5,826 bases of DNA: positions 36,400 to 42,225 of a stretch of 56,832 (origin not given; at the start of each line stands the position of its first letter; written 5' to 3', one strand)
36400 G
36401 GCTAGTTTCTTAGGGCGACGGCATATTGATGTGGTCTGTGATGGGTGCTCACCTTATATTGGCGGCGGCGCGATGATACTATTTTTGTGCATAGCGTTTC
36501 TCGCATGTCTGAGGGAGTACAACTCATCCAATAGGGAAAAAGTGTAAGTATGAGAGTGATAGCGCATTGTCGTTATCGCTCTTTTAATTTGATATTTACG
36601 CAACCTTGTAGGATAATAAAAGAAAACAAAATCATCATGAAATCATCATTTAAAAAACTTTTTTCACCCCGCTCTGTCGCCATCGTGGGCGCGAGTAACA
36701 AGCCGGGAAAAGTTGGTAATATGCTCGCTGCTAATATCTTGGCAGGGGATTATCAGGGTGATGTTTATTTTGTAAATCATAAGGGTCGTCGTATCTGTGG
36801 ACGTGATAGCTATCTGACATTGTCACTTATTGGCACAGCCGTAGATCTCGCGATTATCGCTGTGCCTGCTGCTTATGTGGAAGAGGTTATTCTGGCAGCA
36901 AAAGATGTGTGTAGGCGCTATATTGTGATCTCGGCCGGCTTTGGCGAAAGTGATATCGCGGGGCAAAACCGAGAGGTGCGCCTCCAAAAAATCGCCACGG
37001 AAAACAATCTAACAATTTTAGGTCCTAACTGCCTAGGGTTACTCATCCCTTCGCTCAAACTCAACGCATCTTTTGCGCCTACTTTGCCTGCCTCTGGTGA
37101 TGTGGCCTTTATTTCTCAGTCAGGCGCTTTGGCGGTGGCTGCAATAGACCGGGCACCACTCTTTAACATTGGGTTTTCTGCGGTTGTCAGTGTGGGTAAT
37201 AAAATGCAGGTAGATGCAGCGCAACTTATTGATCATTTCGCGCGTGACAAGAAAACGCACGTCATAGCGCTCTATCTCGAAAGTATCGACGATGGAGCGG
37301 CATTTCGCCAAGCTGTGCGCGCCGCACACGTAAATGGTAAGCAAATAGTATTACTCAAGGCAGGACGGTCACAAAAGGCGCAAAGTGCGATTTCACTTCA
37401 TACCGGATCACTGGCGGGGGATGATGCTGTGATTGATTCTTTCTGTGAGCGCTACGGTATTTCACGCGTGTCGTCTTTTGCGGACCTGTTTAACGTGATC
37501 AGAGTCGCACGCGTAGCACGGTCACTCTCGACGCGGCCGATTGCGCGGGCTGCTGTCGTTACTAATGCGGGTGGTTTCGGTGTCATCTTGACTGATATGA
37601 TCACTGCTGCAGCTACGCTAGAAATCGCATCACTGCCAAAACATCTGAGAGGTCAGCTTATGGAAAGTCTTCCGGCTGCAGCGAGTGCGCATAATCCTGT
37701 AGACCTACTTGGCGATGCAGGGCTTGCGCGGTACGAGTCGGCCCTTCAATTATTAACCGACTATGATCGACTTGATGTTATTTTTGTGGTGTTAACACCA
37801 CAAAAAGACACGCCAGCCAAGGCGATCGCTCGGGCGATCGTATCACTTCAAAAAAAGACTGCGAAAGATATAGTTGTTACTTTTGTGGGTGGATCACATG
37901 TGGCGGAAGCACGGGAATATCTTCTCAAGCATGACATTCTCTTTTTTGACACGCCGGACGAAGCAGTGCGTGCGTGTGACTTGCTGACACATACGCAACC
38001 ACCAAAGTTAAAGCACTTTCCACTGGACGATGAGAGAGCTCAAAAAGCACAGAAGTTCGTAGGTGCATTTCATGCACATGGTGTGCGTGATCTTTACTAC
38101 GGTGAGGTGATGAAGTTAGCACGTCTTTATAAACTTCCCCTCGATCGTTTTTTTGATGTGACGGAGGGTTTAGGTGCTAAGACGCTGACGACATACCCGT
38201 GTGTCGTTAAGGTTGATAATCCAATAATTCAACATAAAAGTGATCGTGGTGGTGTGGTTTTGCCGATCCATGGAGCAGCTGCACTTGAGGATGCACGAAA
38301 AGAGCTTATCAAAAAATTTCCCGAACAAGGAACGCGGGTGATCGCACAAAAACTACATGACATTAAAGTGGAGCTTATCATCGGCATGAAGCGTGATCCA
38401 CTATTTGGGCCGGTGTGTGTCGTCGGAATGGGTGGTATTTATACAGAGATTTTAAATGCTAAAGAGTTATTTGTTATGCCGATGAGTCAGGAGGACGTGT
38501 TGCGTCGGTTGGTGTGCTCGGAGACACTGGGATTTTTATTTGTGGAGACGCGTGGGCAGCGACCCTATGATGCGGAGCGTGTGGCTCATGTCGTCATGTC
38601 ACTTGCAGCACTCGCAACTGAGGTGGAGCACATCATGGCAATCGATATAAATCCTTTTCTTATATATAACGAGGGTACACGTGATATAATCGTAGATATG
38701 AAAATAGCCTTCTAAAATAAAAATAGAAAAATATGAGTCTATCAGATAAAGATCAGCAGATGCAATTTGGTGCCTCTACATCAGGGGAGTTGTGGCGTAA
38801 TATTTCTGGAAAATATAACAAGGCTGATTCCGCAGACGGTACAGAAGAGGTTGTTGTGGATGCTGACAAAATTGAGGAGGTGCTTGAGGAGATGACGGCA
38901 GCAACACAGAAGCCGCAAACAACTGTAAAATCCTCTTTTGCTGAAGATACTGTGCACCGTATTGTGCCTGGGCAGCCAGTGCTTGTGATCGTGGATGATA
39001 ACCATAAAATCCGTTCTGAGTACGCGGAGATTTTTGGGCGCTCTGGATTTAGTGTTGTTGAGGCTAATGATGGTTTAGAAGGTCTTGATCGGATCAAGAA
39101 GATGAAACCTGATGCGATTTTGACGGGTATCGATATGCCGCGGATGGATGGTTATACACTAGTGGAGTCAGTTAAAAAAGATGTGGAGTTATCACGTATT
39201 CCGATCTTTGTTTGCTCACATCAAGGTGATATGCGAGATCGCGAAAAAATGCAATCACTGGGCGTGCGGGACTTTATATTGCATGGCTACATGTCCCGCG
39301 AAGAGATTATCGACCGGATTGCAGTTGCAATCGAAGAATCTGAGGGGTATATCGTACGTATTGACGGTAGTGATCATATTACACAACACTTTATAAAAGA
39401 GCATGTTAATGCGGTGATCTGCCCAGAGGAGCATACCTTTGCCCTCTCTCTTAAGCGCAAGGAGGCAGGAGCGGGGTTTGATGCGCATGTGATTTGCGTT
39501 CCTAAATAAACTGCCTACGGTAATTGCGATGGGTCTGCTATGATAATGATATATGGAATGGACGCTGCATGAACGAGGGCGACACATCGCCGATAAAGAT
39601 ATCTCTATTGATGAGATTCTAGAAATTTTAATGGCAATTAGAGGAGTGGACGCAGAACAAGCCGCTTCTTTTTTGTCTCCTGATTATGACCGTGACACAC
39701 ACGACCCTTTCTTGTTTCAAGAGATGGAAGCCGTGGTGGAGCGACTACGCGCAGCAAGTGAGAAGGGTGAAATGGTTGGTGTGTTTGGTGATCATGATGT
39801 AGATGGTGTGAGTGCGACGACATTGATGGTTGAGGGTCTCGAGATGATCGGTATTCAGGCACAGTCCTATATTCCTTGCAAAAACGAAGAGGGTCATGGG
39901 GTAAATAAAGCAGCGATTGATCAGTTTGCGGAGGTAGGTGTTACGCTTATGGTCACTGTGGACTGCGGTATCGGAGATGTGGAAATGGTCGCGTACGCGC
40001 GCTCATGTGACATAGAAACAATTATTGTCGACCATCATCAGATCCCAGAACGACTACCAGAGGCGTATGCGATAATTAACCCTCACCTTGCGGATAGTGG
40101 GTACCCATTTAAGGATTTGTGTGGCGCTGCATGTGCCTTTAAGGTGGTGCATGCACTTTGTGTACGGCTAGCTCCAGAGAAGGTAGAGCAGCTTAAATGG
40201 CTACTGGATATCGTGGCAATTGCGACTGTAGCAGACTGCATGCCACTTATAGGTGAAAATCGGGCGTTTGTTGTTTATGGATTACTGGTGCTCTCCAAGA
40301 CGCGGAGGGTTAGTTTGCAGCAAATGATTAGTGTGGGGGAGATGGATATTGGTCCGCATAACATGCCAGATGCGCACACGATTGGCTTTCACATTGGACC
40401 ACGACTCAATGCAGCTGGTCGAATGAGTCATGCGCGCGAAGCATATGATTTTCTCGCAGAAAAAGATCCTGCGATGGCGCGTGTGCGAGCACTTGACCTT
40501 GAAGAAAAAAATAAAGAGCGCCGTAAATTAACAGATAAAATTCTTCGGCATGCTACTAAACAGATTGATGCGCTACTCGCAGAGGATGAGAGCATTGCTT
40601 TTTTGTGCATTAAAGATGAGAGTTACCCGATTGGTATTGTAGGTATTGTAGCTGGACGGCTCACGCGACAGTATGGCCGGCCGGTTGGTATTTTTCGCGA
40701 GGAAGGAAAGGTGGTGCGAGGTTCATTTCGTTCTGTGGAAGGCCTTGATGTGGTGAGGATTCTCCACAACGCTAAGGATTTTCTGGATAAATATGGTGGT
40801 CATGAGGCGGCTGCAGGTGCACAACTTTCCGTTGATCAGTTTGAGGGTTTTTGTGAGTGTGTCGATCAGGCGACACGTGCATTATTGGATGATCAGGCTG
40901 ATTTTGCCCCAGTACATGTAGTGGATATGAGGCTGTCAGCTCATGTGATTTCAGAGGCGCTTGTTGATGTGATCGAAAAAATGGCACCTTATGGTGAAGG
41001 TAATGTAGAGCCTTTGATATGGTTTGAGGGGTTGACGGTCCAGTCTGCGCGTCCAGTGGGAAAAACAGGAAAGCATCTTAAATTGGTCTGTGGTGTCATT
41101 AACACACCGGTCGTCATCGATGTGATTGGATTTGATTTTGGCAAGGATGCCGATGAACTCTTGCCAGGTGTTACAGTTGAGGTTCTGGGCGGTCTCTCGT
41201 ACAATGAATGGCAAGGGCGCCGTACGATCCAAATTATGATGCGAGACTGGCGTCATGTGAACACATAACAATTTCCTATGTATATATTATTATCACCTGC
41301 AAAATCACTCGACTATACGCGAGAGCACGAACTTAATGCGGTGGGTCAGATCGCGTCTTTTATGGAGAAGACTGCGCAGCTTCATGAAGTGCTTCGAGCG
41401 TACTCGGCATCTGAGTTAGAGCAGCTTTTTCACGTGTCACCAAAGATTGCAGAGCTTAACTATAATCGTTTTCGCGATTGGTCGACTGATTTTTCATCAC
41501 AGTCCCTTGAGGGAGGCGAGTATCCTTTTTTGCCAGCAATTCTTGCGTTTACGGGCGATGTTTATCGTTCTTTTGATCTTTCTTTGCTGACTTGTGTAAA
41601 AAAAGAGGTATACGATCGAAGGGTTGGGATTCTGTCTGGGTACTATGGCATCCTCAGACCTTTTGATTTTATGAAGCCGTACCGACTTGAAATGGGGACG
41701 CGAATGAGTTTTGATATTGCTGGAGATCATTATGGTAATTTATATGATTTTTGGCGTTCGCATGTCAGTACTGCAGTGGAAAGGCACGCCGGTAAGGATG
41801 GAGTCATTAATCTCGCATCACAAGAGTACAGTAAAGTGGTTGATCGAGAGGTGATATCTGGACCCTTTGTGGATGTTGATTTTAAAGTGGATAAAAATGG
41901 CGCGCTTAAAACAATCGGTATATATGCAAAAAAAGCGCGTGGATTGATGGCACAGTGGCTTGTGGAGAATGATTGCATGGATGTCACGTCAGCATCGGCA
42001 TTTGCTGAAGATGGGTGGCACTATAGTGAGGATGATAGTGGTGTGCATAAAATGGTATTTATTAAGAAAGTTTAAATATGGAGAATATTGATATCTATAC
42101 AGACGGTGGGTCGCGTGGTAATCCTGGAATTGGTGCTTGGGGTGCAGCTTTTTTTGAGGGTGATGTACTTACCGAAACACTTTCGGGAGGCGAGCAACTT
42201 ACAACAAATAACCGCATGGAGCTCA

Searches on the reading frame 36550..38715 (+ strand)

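Call 38: search_protein_families(library=pfam, proteins=[window:36550-38715:+], max_evalue=0.001)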
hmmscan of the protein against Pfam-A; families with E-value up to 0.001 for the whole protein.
window:36550-38715:+ (721 aa): 5 families
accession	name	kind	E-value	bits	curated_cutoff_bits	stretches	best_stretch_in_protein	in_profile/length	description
PF13607.11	Succ_CoA_lig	-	2.5e-45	154.1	27.4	1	183-319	2-137/138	Succinyl-CoA ligase like flavodoxin domain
PF13549.11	ATP-grasp_5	-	4.2e-35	121.6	27.6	1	541-719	39-219/221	ATP-grasp domain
PF13380.12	CoA_binding_2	-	2.4e-17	63.9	22.8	1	41-165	1-114/116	CoA binding domain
PF19045.5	Ligase_CoA_2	-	5.2e-11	43.3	23.7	1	336-468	3-139/162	Ligase-CoA domain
PF02629.25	CoA_binding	-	6.3e-07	30.5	22.3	1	40-119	3-85/97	CoA binding domain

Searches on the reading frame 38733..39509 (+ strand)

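Call 38: search_protein_families(library=pfam, proteins=[window:38733-39509:+], max_evalue=0.001)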
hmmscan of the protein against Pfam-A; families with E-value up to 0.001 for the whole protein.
window:38733-39509:+ (258 aa): 1 family
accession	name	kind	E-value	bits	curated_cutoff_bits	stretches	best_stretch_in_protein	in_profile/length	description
PF00072.30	Response_reg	-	6.4e-20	71.8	30.2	1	85-195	2-109/111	Response regulator receiver domain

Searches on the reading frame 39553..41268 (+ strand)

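Call 38: search_protein_families(library=pfam, proteins=[window:39553-41268:+], max_evalue=0.001)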
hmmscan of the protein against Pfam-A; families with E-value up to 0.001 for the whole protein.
window:39553-41268:+ (571 aa): 3 families
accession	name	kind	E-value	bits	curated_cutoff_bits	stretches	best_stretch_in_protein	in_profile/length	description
PF17768.7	RecJ_OB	-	9.4e-25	87.2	27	1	457-565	1-107/107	RecJ OB domain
PF01368.27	DHH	-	7.2e-20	72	28.1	1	75-225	2-125/125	DHH family, N-terminal domain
PF02272.25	DHHA1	-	4.1e-13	50.1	25.9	1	355-440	10-99/102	DHHA1 domain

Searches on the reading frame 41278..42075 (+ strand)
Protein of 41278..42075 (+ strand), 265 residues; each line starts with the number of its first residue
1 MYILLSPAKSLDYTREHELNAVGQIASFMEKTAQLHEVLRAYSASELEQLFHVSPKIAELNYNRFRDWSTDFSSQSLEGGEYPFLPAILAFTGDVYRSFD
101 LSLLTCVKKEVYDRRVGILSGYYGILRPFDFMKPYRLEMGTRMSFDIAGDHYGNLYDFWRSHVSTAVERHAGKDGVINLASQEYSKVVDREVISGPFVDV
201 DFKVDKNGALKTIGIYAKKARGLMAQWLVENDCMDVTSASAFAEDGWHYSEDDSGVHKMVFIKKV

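Call 38: search_protein_families(library=pfam, proteins=[window:41278-42075:+], max_evalue=0.001)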
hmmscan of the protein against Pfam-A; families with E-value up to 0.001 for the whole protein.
window:41278-42075:+ (265 aa): 1 family
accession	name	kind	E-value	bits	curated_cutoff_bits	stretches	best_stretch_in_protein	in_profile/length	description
PF03883.20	H2O2_YaaD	-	8.1e-69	232.2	29.6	1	1-252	1-235/236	Peroxide stress protein YaaA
